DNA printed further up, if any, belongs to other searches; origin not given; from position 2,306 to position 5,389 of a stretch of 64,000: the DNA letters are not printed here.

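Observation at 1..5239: DUF1156 methylase + DUF499 (BrxC-like) ATPase defence cassette in a low-GC island at the window start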

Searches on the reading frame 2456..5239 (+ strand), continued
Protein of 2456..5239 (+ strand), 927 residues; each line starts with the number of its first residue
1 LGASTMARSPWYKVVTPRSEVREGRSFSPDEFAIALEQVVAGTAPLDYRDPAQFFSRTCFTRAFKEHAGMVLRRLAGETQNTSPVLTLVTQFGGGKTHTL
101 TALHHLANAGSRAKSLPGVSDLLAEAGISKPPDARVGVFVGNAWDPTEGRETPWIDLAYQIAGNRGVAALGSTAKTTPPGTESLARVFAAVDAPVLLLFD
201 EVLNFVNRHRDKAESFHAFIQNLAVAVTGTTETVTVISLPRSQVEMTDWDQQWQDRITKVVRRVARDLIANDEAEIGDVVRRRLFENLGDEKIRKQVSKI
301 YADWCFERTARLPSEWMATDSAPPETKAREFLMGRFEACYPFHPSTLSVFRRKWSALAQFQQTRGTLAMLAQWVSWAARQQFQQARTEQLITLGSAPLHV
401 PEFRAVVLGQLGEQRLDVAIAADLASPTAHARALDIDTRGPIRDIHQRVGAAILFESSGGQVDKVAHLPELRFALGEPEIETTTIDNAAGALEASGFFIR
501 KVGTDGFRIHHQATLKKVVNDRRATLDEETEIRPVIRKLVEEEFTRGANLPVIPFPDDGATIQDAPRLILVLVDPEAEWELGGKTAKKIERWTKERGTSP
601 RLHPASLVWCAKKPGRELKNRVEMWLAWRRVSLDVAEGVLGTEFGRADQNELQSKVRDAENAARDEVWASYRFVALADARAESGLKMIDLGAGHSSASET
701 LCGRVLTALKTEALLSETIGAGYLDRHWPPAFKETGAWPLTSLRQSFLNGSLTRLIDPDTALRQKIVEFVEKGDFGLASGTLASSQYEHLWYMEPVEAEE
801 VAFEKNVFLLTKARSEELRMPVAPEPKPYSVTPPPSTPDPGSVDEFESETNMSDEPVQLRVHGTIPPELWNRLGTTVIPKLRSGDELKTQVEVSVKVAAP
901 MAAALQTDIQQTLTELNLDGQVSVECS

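Call 24: search_protein_families(library=pfam, proteins=[L004:2841-6290:+, L006:2710-6333:+, L006:6330-9344:+, L008:1797-5384:+, L008:5381-5767:+, L008:5793-6290:+, L010:4958-5455:+], max_evalue=0.001)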
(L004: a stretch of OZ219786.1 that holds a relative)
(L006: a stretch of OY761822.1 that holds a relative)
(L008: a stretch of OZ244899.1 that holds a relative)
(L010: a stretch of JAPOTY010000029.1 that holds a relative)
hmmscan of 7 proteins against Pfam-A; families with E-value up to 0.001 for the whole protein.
L004:2841-6290:+ (1149 aa): 5 families
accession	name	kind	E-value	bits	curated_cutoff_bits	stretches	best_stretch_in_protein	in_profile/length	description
PF00271.37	Helicase_C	-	1.5e-24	86.8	23.5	1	484-603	2-110/110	Helicase conserved C-terminal domain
PF13020.12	NOV_C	-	1.2e-19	70.6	22.1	1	1017-1103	2-88/91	Protein NO VEIN, C-terminal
PF00176.29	SNF2-rel_dom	-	9e-16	58.2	24.9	1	127-300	19-194/290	SNF2-related domain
PF04851.21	ResIII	-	2.5e-11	44.2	22.5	1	107-270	3-163/164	Type III restriction enzyme, res subunit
PF00270.35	DEAD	-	7.4e-08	32.7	26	1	112-272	4-162/167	DEAD/DEAH box helicase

L006:2710-6333:+ (1207 aa): 7 families
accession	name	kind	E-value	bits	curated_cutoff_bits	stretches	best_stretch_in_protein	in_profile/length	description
PF00271.37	Helicase_C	-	1.6e-24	86.7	23.5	1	542-661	2-110/110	Helicase conserved C-terminal domain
PF13020.12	NOV_C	-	2.5e-19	69.6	22.1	1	1075-1162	2-89/91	Protein NO VEIN, C-terminal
PF00176.29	SNF2-rel_dom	-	4.2e-17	62.6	24.9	1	186-359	20-195/290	SNF2-related domain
PF04851.21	ResIII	-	4e-13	50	22.5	1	165-328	3-163/164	Type III restriction enzyme, res subunit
PF00270.35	DEAD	-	9.4e-09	35.7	26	1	185-330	16-162/167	DEAD/DEAH box helicase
PF09848.15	SLFN-g3_helicase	-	0.00014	21.7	24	1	191-315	9-113/354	Schlafen group 3, DNA/RNA helicase domain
PF18766.7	SWI2_SNF2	-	0.00097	19.3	26.7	0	193-342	28-171/221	SWI2/SNF2 ATPase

L006:6330-9344:+ (1004 aa): 1 family
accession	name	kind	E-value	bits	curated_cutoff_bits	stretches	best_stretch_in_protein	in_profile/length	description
PF06634.17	DUF1156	-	1.6e-21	76.6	24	1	14-66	2-53/73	Protein of unknown function (DUF1156)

L008:1797-5384:+ (1195 aa): 6 families
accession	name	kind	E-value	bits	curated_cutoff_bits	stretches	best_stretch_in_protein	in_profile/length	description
PF00271.37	Helicase_C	-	5.3e-25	88.3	23.5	1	540-659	2-110/110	Helicase conserved C-terminal domain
PF13020.12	NOV_C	-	3.3e-19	69.2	22.1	1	1073-1160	2-89/91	Protein NO VEIN, C-terminal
PF00176.29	SNF2-rel_dom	-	4.7e-17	62.5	24.9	1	184-356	20-194/290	SNF2-related domain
PF04851.21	ResIII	-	1.1e-13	51.8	22.5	1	163-326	3-163/164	Type III restriction enzyme, res subunit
PF00270.35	DEAD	-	2e-08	34.6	26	1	183-328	16-162/167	DEAD/DEAH box helicase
PF09848.15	SLFN-g3_helicase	-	0.00011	22.1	24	1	189-313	9-113/354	Schlafen group 3, DNA/RNA helicase domain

L008:5381-5767:+ (128 aa): 0 families

L008:5793-6290:+ (165 aa): 1 family
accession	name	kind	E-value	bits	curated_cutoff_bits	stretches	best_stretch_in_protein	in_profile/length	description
PF08937.16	ThsB_TIR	-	2e-25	89.5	21.2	1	6-100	1-99/100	Thoeris protein ThsB, TIR-like domain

L010:4958-5455:+ (165 aa): 1 family
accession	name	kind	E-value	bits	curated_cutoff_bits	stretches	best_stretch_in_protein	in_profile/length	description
PF22398.1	DUF6978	-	0.00035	21.3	29.6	1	11-132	2-109/133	Family of unknown function (DUF6978)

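Call 28: list_cluster_members(proteins=[P0001])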
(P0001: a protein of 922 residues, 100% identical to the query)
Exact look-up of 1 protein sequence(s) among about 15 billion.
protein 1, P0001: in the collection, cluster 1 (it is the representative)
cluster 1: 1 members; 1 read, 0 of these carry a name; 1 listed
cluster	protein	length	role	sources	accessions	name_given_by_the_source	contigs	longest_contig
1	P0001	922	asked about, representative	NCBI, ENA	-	-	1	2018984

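Call 56: search_protein_families(library=pfam, proteins=[L062:3582-4811:+, L055:9327-9995:+, L047:8239-9204:+, L036:3249-3644:+, L015:3291-3788:+, L044:7455-7931:+, L036:2894-3262:+, L068:4684-6801:+, L030:7791-8501:+, L044:4426-5319:+], max_evalue=0.001)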
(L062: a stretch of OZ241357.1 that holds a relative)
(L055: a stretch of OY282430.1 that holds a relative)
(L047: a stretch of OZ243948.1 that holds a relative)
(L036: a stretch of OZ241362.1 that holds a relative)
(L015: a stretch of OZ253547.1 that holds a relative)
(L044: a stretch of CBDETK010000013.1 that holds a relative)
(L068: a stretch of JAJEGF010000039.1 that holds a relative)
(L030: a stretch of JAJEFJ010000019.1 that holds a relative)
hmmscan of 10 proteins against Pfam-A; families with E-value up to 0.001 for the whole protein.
L062:3582-4811:+ (409 aa): 2 families
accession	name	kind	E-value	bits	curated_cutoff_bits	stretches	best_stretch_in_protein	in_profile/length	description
PF13749.12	HATPase_c_4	-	5.2e-22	78.1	26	1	315-402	1-89/89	Putative ATP-dependent DNA helicase recG C-terminal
PF04326.19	SLFN_AlbA_2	-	2.1e-19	70.6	25.3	1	14-129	1-117/118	Schlafen, AlbA_2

L055:9327-9995:+ (222 aa): 1 family
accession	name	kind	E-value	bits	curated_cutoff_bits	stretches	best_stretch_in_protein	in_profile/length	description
PF14103.11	DUF4276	-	6.2e-43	147.7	30.2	1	18-208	1-192/192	Domain of unknown function (DUF4276)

L047:8239-9204:+ (321 aa): 0 families

L036:3249-3644:+ (131 aa): 1 family
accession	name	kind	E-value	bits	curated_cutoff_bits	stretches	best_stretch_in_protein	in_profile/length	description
PF05168.19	HEPN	-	3.5e-27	95.3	22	1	13-128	2-116/117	HEPN domain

L015:3291-3788:+ (165 aa): 1 family
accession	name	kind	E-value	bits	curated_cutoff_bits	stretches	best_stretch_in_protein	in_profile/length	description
PF08937.16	ThsB_TIR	-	3.7e-26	91.9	21.2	1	6-100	1-99/100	Thoeris protein ThsB, TIR-like domain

L044:7455-7931:+ (158 aa): 0 families

L036:2894-3262:+ (122 aa): 3 families
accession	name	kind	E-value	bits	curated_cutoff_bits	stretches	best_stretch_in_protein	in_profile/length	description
PF18765.7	Polbeta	-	4e-11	43.4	26.9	1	28-121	3-90/93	Polymerase beta, Nucleotidyltransferase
PF01909.29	NTP_transf_2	-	5.9e-10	39.8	21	1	31-92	7-74/93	Nucleotidyltransferase domain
PF22600.2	MTPAP-like_central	-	0.00095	19.7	27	1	10-69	11-70/139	Poly(A) RNA polymerase, mitochondrial-like, central palm domain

L068:4684-6801:+ (705 aa): 2 families
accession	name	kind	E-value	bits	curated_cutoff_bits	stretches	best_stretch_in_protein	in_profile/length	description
PF03235.19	GmrSD_N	-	8.4e-32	111.3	33.2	1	7-216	1-198/199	GmrSD restriction endonuclease, N-terminal domain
PF04326.19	SLFN_AlbA_2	-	1.4e-16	61.5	25.3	1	553-688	1-117/118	Schlafen, AlbA_2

L030:7791-8501:+ (236 aa): 1 family
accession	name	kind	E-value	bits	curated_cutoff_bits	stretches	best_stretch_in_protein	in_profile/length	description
PF14103.11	DUF4276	-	1.5e-14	55.1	30.2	1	34-210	1-188/192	Domain of unknown function (DUF4276)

L044:4426-5319:+ (297 aa): 2 families
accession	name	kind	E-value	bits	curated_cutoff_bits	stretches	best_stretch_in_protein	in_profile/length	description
PF01972.22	SDH_protease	-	1.4e-16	60.8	31.3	1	54-170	79-189/286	ClpP-like SDH-type serine proteinase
PF25145.1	NfeD1b_N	-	5.8e-06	26.4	40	1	69-129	31-93/189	NfeD1b, N-terminal domain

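Call 60: predict_structure(alignment_id=A2)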
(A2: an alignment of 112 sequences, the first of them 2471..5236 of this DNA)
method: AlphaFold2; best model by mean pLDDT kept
length: 922 residues; sequences in the alignment: 112
mean_pLDDT: 61.3   pTM: 0.35
mean pLDDT of the five models: 61.3, 60.4, 58.9, 53.7, 48.3
residues with pLDDT >= 90: 60; 70-90: 317; 50-70: 187; < 50: 358
segments of 3 or more residues with pLDDT < 50: 1-25, 75-89, 236-238, 261-283, 295-481, 483-485, 487-489, 491-508, 553-556, 558-561, 594-600, 688-693, 710-724, 745-750, 817-848
pLDDT, mean of each block of 10 residues (from residue 1): 31 33 53 66 64 54 74 54 44 72 75 72 79 86 88 93 89 90 90 87 88 88 81 61 78 68 40 39 49 44 36 37 43 36 36 31 35 38 30 39 38 42 36 38 35 35 42 47 48 33 39 80 85 80 62 50 62 62 71 47 55 83 89 68 82 88 72 64 59 58 58 34 55 80 48 75 86 79 86 81 86 62 37 33 39 86 62 69 81 84 85 83 82
secondary structure, 60 per line:
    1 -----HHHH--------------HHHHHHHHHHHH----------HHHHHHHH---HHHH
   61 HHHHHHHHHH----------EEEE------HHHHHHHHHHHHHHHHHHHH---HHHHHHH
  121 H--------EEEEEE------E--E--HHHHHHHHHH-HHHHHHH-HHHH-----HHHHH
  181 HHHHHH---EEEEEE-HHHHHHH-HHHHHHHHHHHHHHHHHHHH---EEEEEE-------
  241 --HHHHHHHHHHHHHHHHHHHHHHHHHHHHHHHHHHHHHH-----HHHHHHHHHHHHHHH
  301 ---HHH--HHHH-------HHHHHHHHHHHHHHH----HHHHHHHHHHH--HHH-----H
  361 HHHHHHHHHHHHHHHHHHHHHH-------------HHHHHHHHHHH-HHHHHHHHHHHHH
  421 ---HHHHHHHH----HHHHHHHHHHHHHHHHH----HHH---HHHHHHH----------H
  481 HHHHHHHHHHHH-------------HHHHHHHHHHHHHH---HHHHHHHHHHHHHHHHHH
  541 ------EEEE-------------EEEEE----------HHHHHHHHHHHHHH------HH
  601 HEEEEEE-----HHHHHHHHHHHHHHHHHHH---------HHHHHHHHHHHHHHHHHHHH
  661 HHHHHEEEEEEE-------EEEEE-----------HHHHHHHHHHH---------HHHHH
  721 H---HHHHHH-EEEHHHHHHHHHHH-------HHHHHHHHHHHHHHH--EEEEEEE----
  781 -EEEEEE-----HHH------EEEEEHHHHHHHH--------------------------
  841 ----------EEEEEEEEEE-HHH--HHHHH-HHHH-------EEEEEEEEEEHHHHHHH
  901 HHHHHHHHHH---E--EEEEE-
elements in order (helices of 4 or more, strands of 3 or more residues): H6-9 H24-35 H46-53 H57-70 E81-84 H91-110 H114-121 E130-135 H148-157 H159-165 H167-170 H176-186 E190-195 H197-203 H205-224 E228-233 H243-280 H286-300 H309-312 H320-334 H339-349 H360-382 H396-406 H408-420 H424-431 H436-452 H463-469 H480-492 H506-519 H523-540 E547-550 E564-568 H579-592 E602-607 H613-631 H641-665 E666-672 E680-684 H696-706 H716-721 H725-730 E732-734 H735-745 H753-767 E770-776 E782-787 E802-806 H807-814 E851-860 H867-871 H873-876 E884-893 H894-910 E917-921

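Call 62: fold_search(model_id=the predicted structure, library=pdb)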
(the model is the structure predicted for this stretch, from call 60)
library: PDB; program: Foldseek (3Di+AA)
matches with E <= 10: 262; with E <= 0.001: 0
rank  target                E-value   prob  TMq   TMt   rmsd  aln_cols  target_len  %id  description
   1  3vr4_A                6.5e-02  0.54  0.09  0.13  16.4       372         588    8  Crystal structure of Enterococcus hirae V1-ATPase [eV1] (released 2013-01-16)
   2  9gjw_A                7.1e-02  0.99  0.14  0.26   6.6       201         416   15  OCCM maturation intermediate stalled with an Arginine Finger mutation in Mcm2 (released 2025-03-05)
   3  7mca_A                8.1e-02  0.91  0.13  0.23  10.6       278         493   14  Structure of the S. cerevisiae origin recognition complex bound to the replication initiator Cdc6 and the ARS1 origin  (released 2021-06-02)
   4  7tjh_A                1.5e-01  0.66  0.14  0.23  24.8       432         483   14  S. cerevisiae ORC bound to 84 bp ARS1 DNA and Cdc6 (state 1) with flexible Orc6 N-terminal domain (released 2022-10-05)
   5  1w5t_C                2.9e-01  0.41  0.14  0.27  23.4       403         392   12  Structure of the Aeropyrum Pernix ORC2 protein (ADPNP-ADP complexes) (released 2004-10-05)
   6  7mca_C                2.9e-01  0.12  0.09  0.13  24.8       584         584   11  Structure of the S. cerevisiae origin recognition complex bound to the replication initiator Cdc6 and the ARS1 origin  (released 2021-06-02)
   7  3gqb_A                3.4e-01  0.21  0.09  0.13  16.3       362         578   10  Crystal Structure of the A3B3 complex from V-ATPase (released 2009-11-24)
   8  5f98_A                3.6e-01  0.09  0.10  0.13  29.7       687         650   12  Crystal structure of RIG-I in complex with Cap-0 RNA (released 2016-01-13)
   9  5vqa                  3.9e-01  0.16  0.08  0.17  20.3       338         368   12  Structure of human TRIP13, ATP-bound form (released 2017-06-14)
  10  5bw9_b                4.1e-01  0.21  0.09  0.12  17.0       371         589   10  Crystal Structure of Yeast V1-ATPase in the Autoinhibited Form (released 2016-06-08)
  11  5bw9_A                4.1e-01  0.21  0.09  0.13  16.8       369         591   10  Crystal Structure of Yeast V1-ATPase in the Autoinhibited Form (released 2016-06-08)
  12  5bw9_B                4.1e-01  0.21  0.09  0.12  17.0       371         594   10  Crystal Structure of Yeast V1-ATPase in the Autoinhibited Form (released 2016-06-08)
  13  5jjk_F                4.5e-01  0.51  0.12  0.25  12.3       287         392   10  Rho transcription termination factor bound to rA7 and 6 ADP-BeF3 molecules (released 2016-11-16)
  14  7abr_F                4.7e-01  0.08  0.08  0.11  20.4       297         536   11  Cryo-EM structure of B. subtilis ClpC (DWB mutant) hexamer bound to a substrate polypeptide (released 2021-10-06)
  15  6n76_B                5.9e-01  0.13  0.09  0.20  14.9       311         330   10  Crystal Structure of ATPase delta1-79 Spa47 E287R (released 2019-06-19)
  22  9zdx_A                1.0e+00  0.25  0.14  0.22  22.2       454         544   11  Dimer of ATPase BrxC containing a Walker B mutation and bound to ATP from the Acinetobacter BREX system (released 2026-04-08)
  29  9zll_A                1.2e+00  0.33  0.14  0.22  19.4       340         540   12  Complex of N-terminal BrxC walker B, BrxB, and N-termianl PglZ from the Acinetobacter BREX system (released 2026-04-08)
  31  9zll_D                1.3e+00  0.47  0.15  0.24  19.3       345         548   12  Complex of N-terminal BrxC walker B, BrxB, and N-termianl PglZ from the Acinetobacter BREX system (released 2026-04-08)
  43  9zdx_C                1.6e+00  0.38  0.16  0.25  19.5       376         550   12  Dimer of ATPase BrxC containing a Walker B mutation and bound to ATP from the Acinetobacter BREX system (released 2026-04-08)
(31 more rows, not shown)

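Call 63: search_solved_structures(query=A2, max_evalue=0.01)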
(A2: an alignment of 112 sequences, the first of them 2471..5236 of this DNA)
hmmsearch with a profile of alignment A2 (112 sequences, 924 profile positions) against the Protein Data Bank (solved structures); distinct sequences matched with E-value up to 0.01: 0.
